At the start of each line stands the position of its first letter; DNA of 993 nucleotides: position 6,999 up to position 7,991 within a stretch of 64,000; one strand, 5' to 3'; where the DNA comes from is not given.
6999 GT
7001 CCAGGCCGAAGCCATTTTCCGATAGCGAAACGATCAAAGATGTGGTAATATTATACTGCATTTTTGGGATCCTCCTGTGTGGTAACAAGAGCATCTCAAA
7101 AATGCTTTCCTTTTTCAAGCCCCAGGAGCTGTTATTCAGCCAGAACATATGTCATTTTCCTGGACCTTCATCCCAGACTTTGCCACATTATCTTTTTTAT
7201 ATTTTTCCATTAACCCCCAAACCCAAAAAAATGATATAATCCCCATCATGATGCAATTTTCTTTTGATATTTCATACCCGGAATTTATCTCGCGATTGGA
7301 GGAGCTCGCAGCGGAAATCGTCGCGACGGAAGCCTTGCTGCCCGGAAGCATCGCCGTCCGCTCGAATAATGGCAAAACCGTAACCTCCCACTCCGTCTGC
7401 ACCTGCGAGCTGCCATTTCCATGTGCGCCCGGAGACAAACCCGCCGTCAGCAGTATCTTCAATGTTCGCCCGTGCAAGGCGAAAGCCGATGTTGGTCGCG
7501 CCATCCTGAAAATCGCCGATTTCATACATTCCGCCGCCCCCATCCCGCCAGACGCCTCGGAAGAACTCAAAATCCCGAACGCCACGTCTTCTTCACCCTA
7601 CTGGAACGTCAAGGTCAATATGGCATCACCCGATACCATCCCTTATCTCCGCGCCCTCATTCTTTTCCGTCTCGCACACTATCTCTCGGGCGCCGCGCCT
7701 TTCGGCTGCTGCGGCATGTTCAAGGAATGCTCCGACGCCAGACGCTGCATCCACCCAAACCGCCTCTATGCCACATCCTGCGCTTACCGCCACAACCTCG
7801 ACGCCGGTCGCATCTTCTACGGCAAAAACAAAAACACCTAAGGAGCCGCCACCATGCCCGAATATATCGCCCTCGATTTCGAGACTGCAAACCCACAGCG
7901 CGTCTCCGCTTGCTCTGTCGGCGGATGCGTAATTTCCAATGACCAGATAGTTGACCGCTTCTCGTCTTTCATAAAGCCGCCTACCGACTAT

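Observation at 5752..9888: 781-bp near-perfect direct duplication starting in the tRNA-Ser T-loop, duplicating queE and bracketing a 2.6-kb foreign insert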

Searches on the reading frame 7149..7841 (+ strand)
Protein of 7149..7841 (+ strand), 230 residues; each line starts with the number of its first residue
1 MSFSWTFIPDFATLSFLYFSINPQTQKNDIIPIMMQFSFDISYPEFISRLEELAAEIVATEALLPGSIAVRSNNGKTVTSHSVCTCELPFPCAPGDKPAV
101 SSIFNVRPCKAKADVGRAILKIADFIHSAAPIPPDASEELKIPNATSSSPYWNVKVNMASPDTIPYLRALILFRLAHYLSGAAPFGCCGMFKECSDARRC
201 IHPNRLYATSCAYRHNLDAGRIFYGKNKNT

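Call 6: search_protein_families(library=pfam, proteins=[window:7149-7841:+], max_evalue=0.01)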
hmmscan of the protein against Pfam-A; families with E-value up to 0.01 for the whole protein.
window:7149-7841:+ (230 aa): 0 families

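Call 24: search_protein_families(library=phrogs, proteins=[window:7248-7841:+], max_evalue=0.01)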
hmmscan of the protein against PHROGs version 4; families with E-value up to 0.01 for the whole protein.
window:7248-7841:+ (197 aa): 0 families

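Call 25: search_protein_families(library=padloc, proteins=[window:7248-7841:+], max_evalue=0.01)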
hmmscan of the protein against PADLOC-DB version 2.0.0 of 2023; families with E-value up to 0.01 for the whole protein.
window:7248-7841:+ (197 aa): 0 families

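Call 26: search_protein_families(library=ncbifam, proteins=[window:7248-7841:+], max_evalue=0.01)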
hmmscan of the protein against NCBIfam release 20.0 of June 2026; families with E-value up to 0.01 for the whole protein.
window:7248-7841:+ (197 aa): 0 families

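Call 32: find_encoding_contigs(protein=window:7248-7841:+, flank=10000, max_places=10)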
Protein window:7248-7841:+ (197 aa): 2 contigs read that carry it; 2 places shown.
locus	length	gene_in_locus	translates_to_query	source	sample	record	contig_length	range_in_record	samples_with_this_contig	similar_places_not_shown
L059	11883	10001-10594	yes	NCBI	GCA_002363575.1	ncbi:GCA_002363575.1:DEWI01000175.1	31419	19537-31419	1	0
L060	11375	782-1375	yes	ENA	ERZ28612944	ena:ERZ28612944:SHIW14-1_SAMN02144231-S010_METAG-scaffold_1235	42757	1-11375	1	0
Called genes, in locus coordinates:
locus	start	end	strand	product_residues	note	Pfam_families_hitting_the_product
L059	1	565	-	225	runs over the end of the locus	-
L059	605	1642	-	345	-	PF00106:adh_short (weak), PF01073:3Beta_HSD, PF01370:Epimerase, PF02719:Polysacc_synt_2, PF04321:RmlD_sub_bind, PF07993:NAD_binding_4 (faint), PF16363:GDP_Man_Dehyd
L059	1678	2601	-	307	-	PF21088:MS_channel_1st (weak), PF00924:MS_channel_2nd, PF21082:MS_channel_3rd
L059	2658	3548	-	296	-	PF13354:Beta-lactamase2, PF00768:Peptidase_S11, PF00144:Beta-lactamase (faint)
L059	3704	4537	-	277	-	PF02591:Zn_ribbon_9, PF00359:PTS_EIIA_2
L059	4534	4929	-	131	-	PF01325:Fe_dep_repress, PF02742:Fe_dep_repr_C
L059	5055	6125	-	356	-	PF01408:GFO_IDH_MocA, PF03447:NAD_binding_3 (weak), PF22725:GFO_IDH_MocA_C3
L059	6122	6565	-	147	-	PF22811:Zn_ribbon_NrdR, PF03477:ATP-cone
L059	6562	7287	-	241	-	PF02508:Rnf-Nqr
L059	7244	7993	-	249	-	-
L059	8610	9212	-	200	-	PF04055:Radical_SAM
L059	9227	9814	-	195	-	-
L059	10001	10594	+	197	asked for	-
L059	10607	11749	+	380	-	PF00929:RNase_T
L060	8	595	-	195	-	-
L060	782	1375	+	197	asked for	-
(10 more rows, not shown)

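Call 43: find_homologous_proteins(query=window:7248-7841:+, max_evalue=0.001)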
Query window:7248-7841:+ (197 aa): 45 proteins with E <= 0.001 among 214 candidates.
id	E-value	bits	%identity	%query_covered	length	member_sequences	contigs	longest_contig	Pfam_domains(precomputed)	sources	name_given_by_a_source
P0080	2.5e-130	450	100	100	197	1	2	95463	-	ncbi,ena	-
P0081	3.9e-40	156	40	98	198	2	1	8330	-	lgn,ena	-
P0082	5.3e-29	119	37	96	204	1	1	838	-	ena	-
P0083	1.2e-25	108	37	93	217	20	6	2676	-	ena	-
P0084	2.5e-24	104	35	97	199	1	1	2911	-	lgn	-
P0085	1.5e-23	102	34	94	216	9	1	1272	-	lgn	-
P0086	9.7e-23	99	33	99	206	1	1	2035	-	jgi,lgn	-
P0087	4.7e-21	93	32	98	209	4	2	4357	-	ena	-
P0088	7.0e-20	90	34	94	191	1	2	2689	-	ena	-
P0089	1.0e-18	86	31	91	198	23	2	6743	-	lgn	-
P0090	1.8e-15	75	70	24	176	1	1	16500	-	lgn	-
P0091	8.9e-15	73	47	44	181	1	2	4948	-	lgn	-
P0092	3.5e-14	71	48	40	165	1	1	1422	-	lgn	-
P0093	1.2e-13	69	71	23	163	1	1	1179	-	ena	-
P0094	1.3e-12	66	55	29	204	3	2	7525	-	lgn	-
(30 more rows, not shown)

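Call 44: find_encoding_contigs(protein=P0081, flank=10000, max_places=4)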
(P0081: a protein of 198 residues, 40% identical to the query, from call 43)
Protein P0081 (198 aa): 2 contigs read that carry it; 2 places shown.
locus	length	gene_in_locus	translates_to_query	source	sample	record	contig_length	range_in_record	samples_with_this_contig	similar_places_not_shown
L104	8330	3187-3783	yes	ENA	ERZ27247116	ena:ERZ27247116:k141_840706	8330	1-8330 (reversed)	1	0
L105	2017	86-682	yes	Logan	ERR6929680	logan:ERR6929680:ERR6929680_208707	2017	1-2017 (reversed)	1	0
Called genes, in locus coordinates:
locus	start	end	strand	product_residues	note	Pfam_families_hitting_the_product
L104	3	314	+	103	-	?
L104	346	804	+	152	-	PF01923:Cob_adeno_trans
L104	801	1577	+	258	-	PF00132:Hexapep (faint)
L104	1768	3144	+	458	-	PF13173:AAA_14, PF13635:DUF4143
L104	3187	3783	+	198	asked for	-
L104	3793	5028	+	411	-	PF00929:RNase_T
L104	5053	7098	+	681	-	PF22745:Nlig-Ia, PF01653:DNA_ligase_aden, PF03120:OB_DNA_ligase, PF00533:BRCT, PF12738:PTCB-BRCT (faint)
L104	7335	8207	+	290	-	PF01261:AP_endonuc_2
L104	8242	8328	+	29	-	?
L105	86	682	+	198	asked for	-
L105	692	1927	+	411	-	PF00929:RNase_T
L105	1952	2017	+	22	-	?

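Call 66: predict_structure(alignment_id=A2)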
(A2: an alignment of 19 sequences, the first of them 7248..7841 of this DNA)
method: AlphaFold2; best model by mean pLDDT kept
length: 197 residues; sequences in the alignment: 19
mean_pLDDT: 89.0   pTM: 0.84
mean pLDDT of the five models: 89.0, 88.9, 86.5, 85.5, 84.0
residues with pLDDT >= 90: 128; 70-90: 53; 50-70: 8; < 50: 8
segments of 3 or more residues with pLDDT < 50: 1-4, 194-197
pLDDT, mean of each block of 10 residues (from residue 1): 67 98 95 95 85 91 93 94 96 94 95 85 97 98 91 85 87 90 81 48
secondary structure, 60 per line:
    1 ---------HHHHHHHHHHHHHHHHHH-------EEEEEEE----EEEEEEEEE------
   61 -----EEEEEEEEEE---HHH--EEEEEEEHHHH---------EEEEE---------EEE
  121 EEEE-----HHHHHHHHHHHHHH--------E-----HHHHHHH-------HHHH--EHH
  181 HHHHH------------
elements in order: H10-27 E35-41 E46-54 E66-75 E84-90 H91-94 E104-108 E118-124 H130-143 H158-164 H172-175 H179-185

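Call 69: fold_search(model_id=the predicted structure, library=pdb)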
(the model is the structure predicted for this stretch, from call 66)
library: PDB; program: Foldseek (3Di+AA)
matches with E <= 10: 871; with E <= 0.001: 0
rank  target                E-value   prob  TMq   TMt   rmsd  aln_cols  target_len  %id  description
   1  7uob_A                1.1e-01  0.14  0.21  0.06  16.9       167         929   10  SARS-CoV-2 replication-transcription complex bound to GTP, in a pre-catalytic state (released 2022-11-30)
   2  6xzg_AP1              1.4e-01  0.08  0.16  0.07  18.0       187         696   11  Influenza C virus polymerase in complex with chicken ANP32A - Subclass 3 (released 2020-11-25)
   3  8p94_V                1.9e-01  0.28  0.29  0.23  15.5       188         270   12  Cryo-EM structure of cortactin stabilized Arp2/3-complex nucleated actin branches (released 2024-01-03)
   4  7dfh_A                1.9e-01  0.14  0.22  0.07  15.9       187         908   11  Structure of COVID-19 RNA-dependent RNA polymerase bound to ribavirin (released 2021-11-17)
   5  7r13_A                1.9e-01  0.08  0.10  0.03  14.6       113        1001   12  Alpha Variant SARS-CoV-2 Spike in Closed conformation (released 2022-03-09)
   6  1kia_A                2.3e-01  0.06  0.11  0.10  14.6       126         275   10  Crystal structure of glycine N-methyltransferase complexed with S-adenosylmethionine and acetate (released 2003-06-10)
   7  6ser                  2.9e-01  0.08  0.18  0.16  16.5       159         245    8  Crystal structure of human STARD10 (released 2020-08-26)
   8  3bji_A                3.3e-01  0.11  0.18  0.11  15.9       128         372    8  Structural Basis of Promiscuous Guanine Nucleotide Exchange by the T-Cell Essential Vav1 (released 2008-07-15)
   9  7aap_A                3.5e-01  0.13  0.23  0.07  16.7       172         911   10  Nsp7-Nsp8-Nsp12 SARS-CoV2 RNA-dependent RNA polymerase in complex with template:primer dsRNA and favipiravir-RTP (released 2020-09-23)
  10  3vg8_G                3.7e-01  0.20  0.18  0.28  12.5       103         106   10  Crystal structure of hypothetical protein TTHB210 from Thermus thermophilus HB8 (released 2011-11-30)
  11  3vg8_C                3.9e-01  0.20  0.18  0.28  12.5       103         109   10  Crystal structure of hypothetical protein TTHB210 from Thermus thermophilus HB8 (released 2011-11-30)
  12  3d7q_A                4.2e-01  0.16  0.15  0.23   7.3        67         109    4  Crystal structure of a xisi-like protein (npun_ar114) from nostoc punctiforme pcc 73102 at 2.30 A resolution (released 2008-06-17)
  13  7m0e_B                4.7e-01  0.14  0.15  0.10   7.4        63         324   17  Pre-catalytic synaptic complex of DNA Polymerase Lambda with gapped DSB substrate and incoming dUMPNPP (released 2022-03-16)
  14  9ggc_B                5.0e-01  0.09  0.17  0.11  15.1       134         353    5  Structure of the G848S mutant of human mitochondrial DNA polymerase gamma (released 2025-04-16)
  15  7ssi_E                5.6e-01  0.15  0.19  0.18  13.1       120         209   10  CRYSTAL STRUCTURE OF THE DESK:DESR-Q10A COMPLEX IN THE PHOSPHOTRANSFER STATE (released 2022-11-16)
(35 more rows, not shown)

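Call 73: fold_search(model_id=the predicted structure, library=viral)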
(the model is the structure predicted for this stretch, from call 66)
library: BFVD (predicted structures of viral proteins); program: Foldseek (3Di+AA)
matches with E <= 10: 1023; with E <= 0.001: 0
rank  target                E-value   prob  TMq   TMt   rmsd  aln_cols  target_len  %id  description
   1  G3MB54                5.8e-03  1.00  0.43  0.57   4.8       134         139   11  Gp674 [Bacillus phage G]
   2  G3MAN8                1.2e-02  0.99  0.41  0.53   5.5       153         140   10  Gp497 [Bacillus phage G]
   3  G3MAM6                1.5e-02  0.97  0.37  0.45   6.6       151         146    9  Gp485 [Bacillus phage G]
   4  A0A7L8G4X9            3.0e-02  0.63  0.18  0.17  13.5        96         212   14  (no name in the UniProt tables at hand)
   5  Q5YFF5                4.6e-02  0.21  0.19  0.19  15.1       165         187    8  Uncharacterized protein [Singapore grouper iridovirus]
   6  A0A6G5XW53            4.9e-02  0.85  0.24  0.31   6.3        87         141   11  (no name in the UniProt tables at hand)
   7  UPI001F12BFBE         7.9e-02  0.15  0.19  0.12  13.1       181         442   15  (no name look-up for this kind of identifier)
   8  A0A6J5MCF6            8.3e-02  0.38  0.21  0.26   8.2       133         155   13  Uncharacterized protein [uncultured Caudovirales phage]
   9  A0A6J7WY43            8.8e-02  0.54  0.24  0.38   6.6       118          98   11  Uncharacterized protein [uncultured Caudovirales phage]
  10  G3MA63                1.2e-01  0.44  0.28  0.35   9.6       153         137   10  Gp322 [Bacillus phage G]
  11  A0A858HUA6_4          1.2e-01  0.20  0.22  0.04  17.5       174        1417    6  Replicase polyprotein 1ab (Fragment) [Coronaviridae sp.]
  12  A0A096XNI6            1.3e-01  0.09  0.15  0.03  19.6       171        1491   14  (no name in the UniProt tables at hand)
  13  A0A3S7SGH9            1.5e-01  0.25  0.19  0.20   8.1       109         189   13  (no name in the UniProt tables at hand)
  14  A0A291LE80            1.6e-01  0.63  0.20  0.39   5.1        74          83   11  Uncharacterized protein [Aeromonas phage AS-yj]
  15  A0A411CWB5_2          1.8e-01  0.08  0.18  0.04  19.1       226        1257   12  (no name in the UniProt tables at hand)
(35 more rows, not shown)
